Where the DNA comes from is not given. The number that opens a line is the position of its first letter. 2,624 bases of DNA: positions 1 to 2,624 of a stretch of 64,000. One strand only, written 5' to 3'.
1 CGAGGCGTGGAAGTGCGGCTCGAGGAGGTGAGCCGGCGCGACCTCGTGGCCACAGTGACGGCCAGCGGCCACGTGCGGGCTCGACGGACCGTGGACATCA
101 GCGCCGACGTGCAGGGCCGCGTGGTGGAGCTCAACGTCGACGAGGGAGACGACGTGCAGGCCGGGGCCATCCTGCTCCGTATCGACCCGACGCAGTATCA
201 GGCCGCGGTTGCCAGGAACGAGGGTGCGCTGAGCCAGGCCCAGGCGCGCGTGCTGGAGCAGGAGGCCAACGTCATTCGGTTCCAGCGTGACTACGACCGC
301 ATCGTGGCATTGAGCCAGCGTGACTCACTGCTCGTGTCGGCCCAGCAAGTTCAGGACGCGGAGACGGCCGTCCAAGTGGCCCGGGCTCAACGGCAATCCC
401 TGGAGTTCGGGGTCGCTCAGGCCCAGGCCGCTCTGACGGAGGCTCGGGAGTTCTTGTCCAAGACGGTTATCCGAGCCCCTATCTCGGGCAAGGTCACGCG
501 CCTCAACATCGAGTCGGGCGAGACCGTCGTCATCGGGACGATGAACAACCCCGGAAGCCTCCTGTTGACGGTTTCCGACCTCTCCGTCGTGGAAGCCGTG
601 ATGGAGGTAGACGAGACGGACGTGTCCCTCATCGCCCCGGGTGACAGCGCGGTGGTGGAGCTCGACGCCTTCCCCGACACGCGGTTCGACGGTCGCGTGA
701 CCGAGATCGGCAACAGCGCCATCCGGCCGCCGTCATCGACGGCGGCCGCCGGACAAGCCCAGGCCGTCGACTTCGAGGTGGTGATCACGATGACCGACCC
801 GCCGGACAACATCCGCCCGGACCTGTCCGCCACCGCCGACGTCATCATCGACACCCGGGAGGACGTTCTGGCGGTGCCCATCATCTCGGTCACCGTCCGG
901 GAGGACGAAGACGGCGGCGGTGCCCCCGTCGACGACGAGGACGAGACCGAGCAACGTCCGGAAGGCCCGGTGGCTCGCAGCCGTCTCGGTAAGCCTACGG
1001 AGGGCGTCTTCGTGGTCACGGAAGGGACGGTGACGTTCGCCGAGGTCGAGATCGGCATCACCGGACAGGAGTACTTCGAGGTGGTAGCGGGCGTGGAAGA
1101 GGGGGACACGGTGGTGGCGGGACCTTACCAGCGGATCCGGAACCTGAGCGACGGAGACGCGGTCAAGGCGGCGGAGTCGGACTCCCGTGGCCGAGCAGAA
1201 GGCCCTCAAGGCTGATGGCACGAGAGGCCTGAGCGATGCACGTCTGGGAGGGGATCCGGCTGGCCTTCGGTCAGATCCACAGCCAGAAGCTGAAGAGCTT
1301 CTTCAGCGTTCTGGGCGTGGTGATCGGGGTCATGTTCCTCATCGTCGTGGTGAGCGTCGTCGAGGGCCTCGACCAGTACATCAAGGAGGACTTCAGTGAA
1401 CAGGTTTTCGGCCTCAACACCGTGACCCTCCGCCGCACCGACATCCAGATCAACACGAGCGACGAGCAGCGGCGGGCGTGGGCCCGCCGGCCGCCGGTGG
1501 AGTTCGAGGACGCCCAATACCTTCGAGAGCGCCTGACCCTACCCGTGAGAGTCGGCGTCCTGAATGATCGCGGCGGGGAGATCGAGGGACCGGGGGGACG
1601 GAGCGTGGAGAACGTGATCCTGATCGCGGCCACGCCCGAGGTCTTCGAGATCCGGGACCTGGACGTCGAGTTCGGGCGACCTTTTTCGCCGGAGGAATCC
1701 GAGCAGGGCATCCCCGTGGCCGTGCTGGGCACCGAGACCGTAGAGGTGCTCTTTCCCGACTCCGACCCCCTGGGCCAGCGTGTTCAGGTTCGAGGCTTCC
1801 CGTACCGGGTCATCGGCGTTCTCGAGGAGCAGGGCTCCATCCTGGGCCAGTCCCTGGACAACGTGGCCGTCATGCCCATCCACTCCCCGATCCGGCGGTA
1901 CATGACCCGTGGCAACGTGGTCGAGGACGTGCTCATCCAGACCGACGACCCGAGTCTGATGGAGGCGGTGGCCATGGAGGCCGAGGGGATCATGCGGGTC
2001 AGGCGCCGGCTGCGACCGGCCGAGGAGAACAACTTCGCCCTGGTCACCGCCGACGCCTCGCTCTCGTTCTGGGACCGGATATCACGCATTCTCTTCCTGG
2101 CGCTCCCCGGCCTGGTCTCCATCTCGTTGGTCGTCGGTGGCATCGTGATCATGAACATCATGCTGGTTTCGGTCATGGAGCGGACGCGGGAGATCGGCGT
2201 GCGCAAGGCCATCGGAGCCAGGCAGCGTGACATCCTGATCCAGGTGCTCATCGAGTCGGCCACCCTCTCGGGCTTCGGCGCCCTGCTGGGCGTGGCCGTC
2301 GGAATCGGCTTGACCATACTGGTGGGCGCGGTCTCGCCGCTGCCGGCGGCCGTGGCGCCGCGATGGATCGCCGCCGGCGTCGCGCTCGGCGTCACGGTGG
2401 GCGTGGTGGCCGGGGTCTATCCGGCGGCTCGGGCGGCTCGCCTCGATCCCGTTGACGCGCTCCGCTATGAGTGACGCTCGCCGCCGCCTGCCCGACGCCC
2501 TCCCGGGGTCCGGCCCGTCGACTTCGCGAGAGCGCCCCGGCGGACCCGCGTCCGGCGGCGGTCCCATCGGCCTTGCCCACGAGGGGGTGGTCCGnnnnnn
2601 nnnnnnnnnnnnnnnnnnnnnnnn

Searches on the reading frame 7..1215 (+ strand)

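Call 79: search_protein_families(library=pfam, proteins=[window:7-1215:+], max_evalue=0.0001)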
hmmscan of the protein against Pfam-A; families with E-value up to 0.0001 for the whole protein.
window:7-1215:+ (402 aa): 4 families
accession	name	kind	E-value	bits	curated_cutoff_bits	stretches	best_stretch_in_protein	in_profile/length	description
PF16576.10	HlyD_D23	-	7.5e-22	78.1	30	1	15-236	4-186/214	Barrel-sandwich domain of CusB or HlyD membrane-fusion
PF13437.12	HlyD_3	-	1.2e-13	52.2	22.2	1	154-244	1-85/106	HlyD family secretion protein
PF13533.13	Biotin_lipoyl_2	-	2.3e-10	40.5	29.8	1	31-60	3-32/32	Biotin-lipoyl like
PF00364.28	Biotin_lipoyl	-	1.1e-06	28.8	22.1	0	29-59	43-73/73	Biotin-requiring enzyme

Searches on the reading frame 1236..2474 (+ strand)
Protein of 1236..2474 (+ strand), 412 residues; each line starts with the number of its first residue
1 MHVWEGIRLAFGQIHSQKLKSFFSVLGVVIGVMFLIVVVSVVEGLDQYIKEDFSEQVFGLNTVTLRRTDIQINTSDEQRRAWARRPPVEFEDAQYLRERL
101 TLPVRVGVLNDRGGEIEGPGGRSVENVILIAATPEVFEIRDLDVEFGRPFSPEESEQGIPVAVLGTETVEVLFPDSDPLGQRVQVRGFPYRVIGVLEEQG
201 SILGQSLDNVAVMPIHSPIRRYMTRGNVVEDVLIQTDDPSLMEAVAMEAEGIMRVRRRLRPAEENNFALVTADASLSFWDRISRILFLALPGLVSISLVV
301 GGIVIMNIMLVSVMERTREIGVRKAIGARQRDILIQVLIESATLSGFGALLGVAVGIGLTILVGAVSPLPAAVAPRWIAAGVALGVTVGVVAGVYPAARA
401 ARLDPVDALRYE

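Call 79: search_protein_families(library=pfam, proteins=[window:1236-2474:+], max_evalue=0.0001)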
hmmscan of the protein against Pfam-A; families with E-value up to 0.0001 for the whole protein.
window:1236-2474:+ (412 aa): 2 families
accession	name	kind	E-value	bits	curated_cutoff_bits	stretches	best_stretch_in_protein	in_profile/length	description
PF12704.14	MacB_PCD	-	1.2e-34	120.8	27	1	21-250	1-205/207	MacB-like periplasmic core domain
PF02687.27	FtsX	-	4.4e-21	75.6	25.5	1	294-405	4-120/120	FtsX-like permease C-terminal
